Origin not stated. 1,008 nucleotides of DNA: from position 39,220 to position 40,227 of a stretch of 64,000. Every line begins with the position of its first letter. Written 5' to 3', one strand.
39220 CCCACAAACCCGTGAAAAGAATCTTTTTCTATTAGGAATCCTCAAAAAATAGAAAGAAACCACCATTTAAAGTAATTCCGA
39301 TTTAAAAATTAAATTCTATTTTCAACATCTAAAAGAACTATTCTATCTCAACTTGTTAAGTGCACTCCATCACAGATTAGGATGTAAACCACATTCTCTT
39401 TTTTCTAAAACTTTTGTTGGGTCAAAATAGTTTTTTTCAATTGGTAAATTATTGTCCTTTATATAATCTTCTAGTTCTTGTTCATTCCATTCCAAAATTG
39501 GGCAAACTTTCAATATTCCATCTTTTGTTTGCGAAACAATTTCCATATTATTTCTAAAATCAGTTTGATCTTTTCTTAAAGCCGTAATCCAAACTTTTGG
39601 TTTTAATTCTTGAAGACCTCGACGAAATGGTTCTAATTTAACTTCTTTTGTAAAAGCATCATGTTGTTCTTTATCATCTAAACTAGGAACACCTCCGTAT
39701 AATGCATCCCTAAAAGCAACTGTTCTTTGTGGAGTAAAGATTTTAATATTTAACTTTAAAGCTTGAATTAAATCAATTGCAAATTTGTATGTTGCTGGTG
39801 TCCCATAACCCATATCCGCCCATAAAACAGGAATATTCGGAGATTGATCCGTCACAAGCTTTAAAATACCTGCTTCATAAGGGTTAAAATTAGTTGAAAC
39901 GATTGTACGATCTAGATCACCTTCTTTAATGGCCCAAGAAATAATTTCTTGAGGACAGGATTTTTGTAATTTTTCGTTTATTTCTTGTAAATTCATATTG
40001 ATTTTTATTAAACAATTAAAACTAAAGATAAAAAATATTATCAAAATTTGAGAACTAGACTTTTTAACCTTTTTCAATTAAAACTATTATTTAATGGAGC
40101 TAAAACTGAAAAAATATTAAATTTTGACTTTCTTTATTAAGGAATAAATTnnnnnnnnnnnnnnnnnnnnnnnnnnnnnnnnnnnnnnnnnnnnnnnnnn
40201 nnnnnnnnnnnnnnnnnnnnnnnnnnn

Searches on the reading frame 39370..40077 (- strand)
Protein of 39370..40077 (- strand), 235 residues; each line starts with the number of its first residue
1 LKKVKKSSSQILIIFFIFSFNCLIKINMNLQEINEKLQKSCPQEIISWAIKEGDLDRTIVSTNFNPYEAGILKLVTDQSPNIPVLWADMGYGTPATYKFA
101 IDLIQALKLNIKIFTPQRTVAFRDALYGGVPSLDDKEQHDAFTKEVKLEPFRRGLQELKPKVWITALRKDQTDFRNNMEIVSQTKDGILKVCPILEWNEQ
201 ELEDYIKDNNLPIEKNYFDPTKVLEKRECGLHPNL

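Call 6: search_protein_families(library=pfam, proteins=[window:39370-40077:-])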
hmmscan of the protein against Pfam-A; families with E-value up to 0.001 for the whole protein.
window:39370-40077:- (235 aa): 1 family
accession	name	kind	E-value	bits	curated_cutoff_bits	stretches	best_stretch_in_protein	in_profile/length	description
PF01507.26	PAPS_reduct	-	2.7e-25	89.8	22.5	1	59-217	3-160/175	Phosphoadenosine phosphosulfate reductase domain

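Call 44: search_protein_families(library=ncbifam, proteins=[P0121, window:39370-40077:-], max_evalue=0.01)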
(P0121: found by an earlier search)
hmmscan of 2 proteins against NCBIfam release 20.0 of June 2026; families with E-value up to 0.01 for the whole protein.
P0121 (1584 aa): 1 family
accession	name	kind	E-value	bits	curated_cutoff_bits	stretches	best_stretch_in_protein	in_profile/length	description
NF000468.1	Erm37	exception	2.5e-12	47.2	350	0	853-907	20-70/179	23S rRNA (adenine(2058)-N(6))-methyltransferase Erm(37)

window:39370-40077:- (235 aa): 7 families
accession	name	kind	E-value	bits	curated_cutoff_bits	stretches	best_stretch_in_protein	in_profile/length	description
TIGR02057.1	PAPS_reductase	equivalog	2.8e-39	135.3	254.2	1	30-214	1-183/224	phosphoadenosine phosphosulfate reductase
NF002537.0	PRK02090.1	equivalog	9.8e-38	130.1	154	1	27-214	13-197/244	phosphoadenylyl-sulfate reductase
TIGR00434.1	cysH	subfamily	2e-31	109.5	165.1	1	42-215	1-173/214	phosophoadenylyl-sulfate reductase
TIGR02055.1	APS_reductase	subfamily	1.6e-15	57.5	235.3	1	71-215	9-153/194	adenylylsulfate reductase, thioredoxin dependent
NF006327.0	PRK08557.1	equivalog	4.2e-05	22.5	366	1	73-217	198-342/415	hypothetical protein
NF003587.0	PRK05253.1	subfamily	4.8e-05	22.7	195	1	185-227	177-220/301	sulfate adenylyltransferase subunit CysD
TIGR00424.1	APS_reduc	equivalog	0.00042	19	553.2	1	30-181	91-238/464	5'-adenylylsulfate reductase, thioredoxin-independent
